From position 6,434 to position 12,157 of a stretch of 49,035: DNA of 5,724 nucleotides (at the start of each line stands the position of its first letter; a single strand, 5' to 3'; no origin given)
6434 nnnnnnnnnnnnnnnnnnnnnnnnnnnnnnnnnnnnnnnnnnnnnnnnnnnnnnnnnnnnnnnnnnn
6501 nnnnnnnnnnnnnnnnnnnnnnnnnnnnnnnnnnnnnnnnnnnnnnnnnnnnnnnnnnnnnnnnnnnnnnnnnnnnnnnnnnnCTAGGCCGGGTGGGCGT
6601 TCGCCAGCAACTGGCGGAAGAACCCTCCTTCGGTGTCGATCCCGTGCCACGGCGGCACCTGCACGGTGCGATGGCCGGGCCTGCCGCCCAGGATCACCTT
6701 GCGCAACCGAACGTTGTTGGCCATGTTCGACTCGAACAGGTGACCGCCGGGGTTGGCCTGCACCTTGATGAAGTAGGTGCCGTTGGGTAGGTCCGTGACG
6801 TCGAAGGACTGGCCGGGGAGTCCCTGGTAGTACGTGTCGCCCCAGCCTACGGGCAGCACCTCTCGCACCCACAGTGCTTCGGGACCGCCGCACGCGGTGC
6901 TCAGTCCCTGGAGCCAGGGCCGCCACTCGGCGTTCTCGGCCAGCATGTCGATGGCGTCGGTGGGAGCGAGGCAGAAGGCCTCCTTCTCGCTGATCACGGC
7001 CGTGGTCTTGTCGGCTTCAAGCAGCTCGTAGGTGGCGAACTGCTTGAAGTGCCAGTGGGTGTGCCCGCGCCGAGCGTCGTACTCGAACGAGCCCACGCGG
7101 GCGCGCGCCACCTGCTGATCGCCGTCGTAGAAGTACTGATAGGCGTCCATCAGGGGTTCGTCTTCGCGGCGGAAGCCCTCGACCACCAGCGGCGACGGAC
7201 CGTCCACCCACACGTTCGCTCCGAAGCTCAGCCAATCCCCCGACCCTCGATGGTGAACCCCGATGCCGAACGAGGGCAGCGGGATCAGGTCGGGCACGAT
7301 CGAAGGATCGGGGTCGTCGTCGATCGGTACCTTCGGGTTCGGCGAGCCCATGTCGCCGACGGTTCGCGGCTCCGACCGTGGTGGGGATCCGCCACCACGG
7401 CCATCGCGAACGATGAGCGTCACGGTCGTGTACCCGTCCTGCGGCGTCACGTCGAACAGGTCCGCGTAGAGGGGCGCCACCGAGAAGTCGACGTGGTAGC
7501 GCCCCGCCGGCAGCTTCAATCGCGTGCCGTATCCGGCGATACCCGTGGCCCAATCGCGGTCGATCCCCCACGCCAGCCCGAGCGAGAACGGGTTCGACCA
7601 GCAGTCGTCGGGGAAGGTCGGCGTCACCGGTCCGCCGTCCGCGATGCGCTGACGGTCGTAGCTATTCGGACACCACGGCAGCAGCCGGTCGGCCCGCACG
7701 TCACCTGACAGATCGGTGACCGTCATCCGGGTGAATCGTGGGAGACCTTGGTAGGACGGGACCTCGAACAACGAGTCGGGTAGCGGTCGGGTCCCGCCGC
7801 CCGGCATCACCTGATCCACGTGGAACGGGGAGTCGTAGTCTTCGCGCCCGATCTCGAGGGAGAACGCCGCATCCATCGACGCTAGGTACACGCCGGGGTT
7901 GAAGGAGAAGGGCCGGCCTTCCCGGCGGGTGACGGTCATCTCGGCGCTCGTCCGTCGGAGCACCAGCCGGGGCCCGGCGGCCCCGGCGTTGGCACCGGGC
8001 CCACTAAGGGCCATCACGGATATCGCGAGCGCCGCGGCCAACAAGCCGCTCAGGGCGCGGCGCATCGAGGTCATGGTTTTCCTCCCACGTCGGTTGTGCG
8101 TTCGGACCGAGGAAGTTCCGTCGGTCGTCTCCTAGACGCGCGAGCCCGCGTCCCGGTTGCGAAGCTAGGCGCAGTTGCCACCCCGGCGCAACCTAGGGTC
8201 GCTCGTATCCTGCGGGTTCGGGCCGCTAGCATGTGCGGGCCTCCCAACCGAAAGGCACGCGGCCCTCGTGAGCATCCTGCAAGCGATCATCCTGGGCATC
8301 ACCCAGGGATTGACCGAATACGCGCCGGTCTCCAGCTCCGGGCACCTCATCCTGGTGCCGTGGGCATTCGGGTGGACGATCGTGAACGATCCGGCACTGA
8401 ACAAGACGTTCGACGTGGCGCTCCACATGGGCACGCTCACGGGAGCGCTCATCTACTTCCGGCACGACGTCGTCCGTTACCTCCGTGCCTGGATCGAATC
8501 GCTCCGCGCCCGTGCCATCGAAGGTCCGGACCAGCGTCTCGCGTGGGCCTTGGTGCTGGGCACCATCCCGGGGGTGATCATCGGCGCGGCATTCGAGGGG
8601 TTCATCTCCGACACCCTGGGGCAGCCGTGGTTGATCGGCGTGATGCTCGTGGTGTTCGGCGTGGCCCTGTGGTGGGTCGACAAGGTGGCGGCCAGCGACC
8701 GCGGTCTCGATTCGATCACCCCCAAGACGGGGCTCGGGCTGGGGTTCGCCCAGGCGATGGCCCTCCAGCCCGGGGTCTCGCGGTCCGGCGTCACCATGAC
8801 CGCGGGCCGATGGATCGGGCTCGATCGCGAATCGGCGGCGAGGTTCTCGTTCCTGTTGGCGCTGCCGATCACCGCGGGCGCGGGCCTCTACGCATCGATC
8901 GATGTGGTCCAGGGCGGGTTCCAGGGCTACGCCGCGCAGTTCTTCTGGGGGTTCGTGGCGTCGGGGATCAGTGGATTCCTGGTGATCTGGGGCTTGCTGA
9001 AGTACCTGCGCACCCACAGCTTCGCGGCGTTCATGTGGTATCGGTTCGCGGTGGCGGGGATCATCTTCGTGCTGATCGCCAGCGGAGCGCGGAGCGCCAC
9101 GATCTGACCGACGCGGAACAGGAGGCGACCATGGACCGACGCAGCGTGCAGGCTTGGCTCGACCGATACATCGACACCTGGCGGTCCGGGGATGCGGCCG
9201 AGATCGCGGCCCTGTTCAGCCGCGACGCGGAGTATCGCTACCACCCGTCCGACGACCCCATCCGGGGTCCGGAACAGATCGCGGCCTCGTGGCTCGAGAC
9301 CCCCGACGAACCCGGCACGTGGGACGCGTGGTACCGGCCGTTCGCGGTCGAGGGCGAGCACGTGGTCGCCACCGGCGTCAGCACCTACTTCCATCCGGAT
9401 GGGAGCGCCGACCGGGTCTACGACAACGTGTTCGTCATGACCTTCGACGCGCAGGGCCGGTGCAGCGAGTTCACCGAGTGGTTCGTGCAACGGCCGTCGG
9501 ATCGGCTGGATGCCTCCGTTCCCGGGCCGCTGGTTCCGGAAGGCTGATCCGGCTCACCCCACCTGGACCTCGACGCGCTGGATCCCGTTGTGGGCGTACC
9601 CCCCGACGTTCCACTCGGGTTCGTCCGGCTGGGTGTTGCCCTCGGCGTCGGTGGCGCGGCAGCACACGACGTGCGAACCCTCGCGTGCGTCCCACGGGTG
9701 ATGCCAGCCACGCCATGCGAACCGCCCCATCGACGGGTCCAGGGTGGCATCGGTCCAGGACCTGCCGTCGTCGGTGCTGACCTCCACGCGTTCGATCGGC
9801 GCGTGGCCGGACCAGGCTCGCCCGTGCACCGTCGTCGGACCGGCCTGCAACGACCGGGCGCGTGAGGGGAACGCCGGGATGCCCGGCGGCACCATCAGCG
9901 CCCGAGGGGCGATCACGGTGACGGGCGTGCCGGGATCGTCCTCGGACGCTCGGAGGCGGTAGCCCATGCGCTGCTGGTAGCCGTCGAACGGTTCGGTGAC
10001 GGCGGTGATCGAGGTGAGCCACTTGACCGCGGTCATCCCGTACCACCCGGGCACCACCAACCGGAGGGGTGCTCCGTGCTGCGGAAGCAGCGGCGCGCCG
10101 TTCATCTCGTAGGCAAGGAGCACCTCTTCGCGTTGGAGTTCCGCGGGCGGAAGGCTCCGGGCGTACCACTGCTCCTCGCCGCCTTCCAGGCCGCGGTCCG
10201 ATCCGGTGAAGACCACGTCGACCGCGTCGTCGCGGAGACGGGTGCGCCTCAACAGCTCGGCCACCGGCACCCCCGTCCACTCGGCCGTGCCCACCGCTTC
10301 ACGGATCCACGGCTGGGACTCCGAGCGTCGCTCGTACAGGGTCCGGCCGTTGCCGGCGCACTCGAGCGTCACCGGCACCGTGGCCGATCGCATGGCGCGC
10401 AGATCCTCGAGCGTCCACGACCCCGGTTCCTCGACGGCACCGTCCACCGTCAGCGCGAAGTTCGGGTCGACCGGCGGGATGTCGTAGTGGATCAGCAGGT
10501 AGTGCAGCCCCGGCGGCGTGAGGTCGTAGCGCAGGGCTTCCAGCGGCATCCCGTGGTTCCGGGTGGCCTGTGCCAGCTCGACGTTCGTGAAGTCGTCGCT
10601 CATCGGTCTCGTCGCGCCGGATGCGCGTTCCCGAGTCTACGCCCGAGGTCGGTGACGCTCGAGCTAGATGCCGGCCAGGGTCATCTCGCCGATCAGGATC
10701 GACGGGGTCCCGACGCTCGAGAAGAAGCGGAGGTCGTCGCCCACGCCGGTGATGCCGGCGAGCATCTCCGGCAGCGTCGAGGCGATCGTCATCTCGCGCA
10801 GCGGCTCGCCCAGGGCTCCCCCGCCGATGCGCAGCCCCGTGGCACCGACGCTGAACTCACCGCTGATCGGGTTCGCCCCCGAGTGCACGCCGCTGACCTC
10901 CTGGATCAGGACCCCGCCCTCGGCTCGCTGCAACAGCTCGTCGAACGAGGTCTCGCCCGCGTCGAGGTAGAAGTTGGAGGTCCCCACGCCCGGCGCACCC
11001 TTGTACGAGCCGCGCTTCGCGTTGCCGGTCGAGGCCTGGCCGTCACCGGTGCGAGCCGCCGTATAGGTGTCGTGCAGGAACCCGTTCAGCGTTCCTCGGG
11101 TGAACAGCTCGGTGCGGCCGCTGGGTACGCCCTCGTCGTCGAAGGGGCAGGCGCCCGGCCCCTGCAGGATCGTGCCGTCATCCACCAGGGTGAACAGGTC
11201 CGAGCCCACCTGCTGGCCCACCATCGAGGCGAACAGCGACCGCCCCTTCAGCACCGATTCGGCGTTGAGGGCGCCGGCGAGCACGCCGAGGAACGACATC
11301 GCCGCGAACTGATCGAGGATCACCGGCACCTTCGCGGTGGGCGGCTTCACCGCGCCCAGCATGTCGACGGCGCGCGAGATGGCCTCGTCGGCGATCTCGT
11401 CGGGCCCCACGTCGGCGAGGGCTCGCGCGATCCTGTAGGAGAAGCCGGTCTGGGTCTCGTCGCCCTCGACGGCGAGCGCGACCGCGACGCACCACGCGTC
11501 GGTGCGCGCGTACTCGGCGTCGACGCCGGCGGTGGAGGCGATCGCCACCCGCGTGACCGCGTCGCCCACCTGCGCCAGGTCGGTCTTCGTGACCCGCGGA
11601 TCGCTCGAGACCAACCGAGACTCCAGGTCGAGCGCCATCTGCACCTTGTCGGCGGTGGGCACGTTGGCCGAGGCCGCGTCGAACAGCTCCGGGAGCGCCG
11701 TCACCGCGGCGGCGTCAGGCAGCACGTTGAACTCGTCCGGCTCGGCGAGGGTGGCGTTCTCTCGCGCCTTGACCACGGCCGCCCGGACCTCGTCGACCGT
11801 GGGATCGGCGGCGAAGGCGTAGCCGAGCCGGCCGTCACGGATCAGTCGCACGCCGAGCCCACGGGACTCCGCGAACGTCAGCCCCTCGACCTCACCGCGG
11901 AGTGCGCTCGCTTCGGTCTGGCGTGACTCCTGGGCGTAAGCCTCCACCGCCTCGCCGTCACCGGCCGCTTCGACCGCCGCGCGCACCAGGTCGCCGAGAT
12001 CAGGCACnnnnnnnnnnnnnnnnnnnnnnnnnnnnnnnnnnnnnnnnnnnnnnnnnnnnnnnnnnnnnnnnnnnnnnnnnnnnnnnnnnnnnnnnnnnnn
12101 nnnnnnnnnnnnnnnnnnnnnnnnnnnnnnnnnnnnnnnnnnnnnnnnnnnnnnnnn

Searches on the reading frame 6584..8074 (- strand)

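Call 72: search_protein_families(library=pfam, proteins=[window:6584-8074:-], max_evalue=0.00001)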
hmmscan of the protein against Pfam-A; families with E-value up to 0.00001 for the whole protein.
window:6584-8074:- (496 aa): 1 family
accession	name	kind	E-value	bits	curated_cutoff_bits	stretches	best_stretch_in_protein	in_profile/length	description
PF01186.22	Lysyl_oxidase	-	1.1e-10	42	20.4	1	332-457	78-189/204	Lysyl oxidase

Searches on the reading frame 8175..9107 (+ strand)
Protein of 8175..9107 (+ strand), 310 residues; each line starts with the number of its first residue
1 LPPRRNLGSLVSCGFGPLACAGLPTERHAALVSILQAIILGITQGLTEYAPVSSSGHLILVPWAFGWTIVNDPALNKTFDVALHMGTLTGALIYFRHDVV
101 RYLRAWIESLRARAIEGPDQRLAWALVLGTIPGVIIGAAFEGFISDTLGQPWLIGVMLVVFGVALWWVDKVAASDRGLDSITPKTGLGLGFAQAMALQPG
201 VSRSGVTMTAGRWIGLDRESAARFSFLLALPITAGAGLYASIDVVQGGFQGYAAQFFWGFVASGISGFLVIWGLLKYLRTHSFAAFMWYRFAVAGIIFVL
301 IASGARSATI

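Call 72: search_protein_families(library=pfam, proteins=[window:8175-9107:+], max_evalue=0.00001)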
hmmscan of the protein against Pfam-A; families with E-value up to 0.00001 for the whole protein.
window:8175-9107:+ (310 aa): 1 family
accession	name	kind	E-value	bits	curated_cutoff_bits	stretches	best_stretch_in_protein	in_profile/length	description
PF02673.24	BacA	-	2.6e-77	260.5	33.4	1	37-295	1-256/257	Bacitracin resistance protein BacA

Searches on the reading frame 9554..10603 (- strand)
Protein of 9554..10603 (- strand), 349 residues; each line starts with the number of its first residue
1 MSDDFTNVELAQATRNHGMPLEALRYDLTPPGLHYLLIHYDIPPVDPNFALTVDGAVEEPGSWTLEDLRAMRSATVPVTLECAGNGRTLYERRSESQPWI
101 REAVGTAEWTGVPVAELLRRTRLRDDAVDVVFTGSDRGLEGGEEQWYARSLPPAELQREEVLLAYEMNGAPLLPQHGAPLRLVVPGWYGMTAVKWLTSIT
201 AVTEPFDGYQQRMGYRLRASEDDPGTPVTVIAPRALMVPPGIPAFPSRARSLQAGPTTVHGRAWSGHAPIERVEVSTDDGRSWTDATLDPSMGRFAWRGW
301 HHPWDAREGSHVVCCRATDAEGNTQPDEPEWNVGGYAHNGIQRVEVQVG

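Call 72: search_protein_families(library=pfam, proteins=[window:9554-10603:-], max_evalue=0.00001)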
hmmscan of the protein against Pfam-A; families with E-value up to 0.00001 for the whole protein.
window:9554-10603:- (349 aa): 2 families
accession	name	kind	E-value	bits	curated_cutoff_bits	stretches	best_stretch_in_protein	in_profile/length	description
PF00174.25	Oxidored_molyb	-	6.1e-54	182.6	24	1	39-209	1-168/169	Oxidoreductase molybdopterin binding domain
PF03404.22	Mo-co_dimer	-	1.2e-14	55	22.7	1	254-348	28-137/138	Mo-co oxidoreductase dimerisation domain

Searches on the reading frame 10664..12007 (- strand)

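Call 72: search_protein_families(library=pfam, proteins=[window:10664-12007:-], max_evalue=0.00001)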
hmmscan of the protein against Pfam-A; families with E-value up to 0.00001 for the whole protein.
window:10664-12007:- (447 aa): 3 families
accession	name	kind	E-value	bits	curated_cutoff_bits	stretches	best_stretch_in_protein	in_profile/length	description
PF19289.4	PmbA_TldD_3rd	-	3.7e-71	239.2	22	1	225-446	2-220/220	PmbA/TldA metallopeptidase C-terminal domain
PF19290.4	PmbA_TldD_2nd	-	9.8e-16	58.6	20.9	1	114-217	4-109/109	PmbA/TldA metallopeptidase central domain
PF01523.21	PmbA_TldD_1st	-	2.6e-14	53.6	20.9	1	21-85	1-65/65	PmbA/TldA metallopeptidase domain 1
